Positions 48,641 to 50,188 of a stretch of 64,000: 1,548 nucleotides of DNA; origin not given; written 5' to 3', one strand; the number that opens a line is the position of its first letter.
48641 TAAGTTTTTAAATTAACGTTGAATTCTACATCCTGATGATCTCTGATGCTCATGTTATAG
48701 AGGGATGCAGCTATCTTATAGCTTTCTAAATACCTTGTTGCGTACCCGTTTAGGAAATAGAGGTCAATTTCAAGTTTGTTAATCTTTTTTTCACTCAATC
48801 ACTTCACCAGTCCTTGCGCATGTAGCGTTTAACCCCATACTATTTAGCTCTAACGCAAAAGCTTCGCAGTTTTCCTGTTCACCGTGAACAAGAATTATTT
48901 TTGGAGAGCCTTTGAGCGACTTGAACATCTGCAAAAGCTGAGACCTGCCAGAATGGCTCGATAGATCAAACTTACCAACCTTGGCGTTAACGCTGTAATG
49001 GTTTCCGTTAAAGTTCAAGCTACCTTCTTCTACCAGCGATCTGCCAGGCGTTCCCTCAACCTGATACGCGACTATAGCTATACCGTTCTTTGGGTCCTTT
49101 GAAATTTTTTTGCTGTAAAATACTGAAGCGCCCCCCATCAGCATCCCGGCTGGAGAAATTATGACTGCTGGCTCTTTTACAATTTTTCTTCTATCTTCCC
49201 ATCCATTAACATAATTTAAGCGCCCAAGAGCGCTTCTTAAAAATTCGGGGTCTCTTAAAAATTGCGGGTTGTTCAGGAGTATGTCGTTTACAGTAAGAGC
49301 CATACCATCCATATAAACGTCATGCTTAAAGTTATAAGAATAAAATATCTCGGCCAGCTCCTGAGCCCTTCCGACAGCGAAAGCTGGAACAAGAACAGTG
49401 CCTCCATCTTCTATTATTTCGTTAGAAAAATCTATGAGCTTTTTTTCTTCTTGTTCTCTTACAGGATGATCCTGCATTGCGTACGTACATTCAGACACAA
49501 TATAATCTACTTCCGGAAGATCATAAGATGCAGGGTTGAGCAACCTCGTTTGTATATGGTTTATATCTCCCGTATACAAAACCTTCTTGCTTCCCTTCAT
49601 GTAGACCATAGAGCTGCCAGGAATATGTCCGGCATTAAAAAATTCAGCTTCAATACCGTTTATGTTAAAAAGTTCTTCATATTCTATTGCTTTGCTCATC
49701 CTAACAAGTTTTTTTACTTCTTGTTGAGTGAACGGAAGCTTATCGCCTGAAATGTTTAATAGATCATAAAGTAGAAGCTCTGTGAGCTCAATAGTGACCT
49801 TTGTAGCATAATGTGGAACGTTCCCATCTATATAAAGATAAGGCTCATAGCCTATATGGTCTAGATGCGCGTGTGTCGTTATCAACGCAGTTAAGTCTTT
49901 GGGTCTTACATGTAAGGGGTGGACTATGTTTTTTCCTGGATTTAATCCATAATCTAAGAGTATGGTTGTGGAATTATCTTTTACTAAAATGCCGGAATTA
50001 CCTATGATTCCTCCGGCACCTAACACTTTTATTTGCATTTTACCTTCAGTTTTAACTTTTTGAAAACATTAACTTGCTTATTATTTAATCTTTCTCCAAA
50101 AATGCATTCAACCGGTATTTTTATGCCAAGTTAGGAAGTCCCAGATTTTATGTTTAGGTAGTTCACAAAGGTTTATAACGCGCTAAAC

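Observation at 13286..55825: Family of TnpB-less 'omegaRNA cassettes': mini IS605 elements with their own TATA-like element, each abutting a different guide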

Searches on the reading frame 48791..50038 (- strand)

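Call 16: search_protein_families(library=pfam, proteins=[window:48791-50038:-])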
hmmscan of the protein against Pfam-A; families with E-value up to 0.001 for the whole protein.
window:48791-50038:- (415 aa): 5 families
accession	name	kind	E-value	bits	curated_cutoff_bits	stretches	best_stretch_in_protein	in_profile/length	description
PF10996.14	Beta-Casp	-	1.4e-15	58.3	27.7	1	227-335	3-120/120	Beta-Casp domain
PF07521.17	RMMBL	-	9.7e-13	48.4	21.6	1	348-402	2-57/63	Zn-dependent metallo-hydrolase RNA specificity domain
PF16661.11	Lactamase_B_6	-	8.7e-12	45.3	27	1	19-171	2-174/193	Metallo-beta-lactamase superfamily domain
PF00753.33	Lactamase_B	-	2.1e-09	38.1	22.7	1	12-170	5-161/196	Metallo-beta-lactamase superfamily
PF12706.13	Lactamase_B_2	-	0.00016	21.8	27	1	25-166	2-150/200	Beta-lactamase superfamily domain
